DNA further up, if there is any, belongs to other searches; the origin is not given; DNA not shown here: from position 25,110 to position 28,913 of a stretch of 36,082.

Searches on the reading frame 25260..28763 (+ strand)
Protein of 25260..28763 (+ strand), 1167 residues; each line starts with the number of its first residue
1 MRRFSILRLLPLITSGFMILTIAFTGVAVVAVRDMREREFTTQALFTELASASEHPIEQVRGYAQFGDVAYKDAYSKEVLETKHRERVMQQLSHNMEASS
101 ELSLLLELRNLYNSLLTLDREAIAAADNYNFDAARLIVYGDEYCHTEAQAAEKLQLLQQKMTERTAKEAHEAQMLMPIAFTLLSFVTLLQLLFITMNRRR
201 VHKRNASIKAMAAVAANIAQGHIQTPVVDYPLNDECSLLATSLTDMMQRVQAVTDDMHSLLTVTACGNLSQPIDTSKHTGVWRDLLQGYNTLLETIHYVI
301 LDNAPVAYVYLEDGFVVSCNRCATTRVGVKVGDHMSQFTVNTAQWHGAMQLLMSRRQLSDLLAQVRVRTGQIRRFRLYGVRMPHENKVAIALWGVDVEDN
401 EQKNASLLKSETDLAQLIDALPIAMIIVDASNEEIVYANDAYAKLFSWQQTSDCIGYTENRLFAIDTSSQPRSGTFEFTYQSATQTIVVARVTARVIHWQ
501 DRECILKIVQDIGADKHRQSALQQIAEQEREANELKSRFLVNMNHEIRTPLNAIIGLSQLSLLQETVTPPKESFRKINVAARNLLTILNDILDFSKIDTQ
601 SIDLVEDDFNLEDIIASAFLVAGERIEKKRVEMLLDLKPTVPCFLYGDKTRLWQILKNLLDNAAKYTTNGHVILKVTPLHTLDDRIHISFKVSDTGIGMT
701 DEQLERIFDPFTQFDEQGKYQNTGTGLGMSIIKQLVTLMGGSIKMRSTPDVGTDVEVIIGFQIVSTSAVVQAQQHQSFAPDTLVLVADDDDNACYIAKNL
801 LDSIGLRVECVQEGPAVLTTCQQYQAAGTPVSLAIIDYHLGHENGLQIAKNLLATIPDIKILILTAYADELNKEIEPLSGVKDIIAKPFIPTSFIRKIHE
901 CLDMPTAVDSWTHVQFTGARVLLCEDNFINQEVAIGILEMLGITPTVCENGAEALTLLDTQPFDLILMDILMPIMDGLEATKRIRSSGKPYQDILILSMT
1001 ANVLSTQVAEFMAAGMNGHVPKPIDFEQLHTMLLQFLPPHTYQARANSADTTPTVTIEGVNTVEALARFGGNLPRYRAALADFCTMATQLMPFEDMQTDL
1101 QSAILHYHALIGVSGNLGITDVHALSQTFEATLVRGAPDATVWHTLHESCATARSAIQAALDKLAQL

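Call 75: search_protein_families(library=pfam, proteins=[window:25260-28763:+], max_evalue=0.00001)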
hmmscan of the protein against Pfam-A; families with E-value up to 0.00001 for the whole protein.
window:25260-28763:+ (1167 aa): 5 families
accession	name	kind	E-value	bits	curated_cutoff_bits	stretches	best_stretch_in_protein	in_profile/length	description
PF00072.30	Response_reg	-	6.9e-36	123.2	30.2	2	921-1033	1-110/111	Response regulator receiver domain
PF02518.31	HATPase_c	-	1.3e-26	93.6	26.4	1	647-759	1-107/111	Histidine kinase-, DNA gyrase B-, and HSP90-like ATPase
PF00512.31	HisKA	-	5.5e-15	55.6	26.9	1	536-599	2-65/66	His Kinase A (phospho-acceptor) domain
PF00989.32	PAS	-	1.1e-10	41.9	22.6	1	413-469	2-56/113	PAS fold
PF13188.13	PAS_8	-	2.9e-09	37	21.8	0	414-456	3-44/65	PAS domain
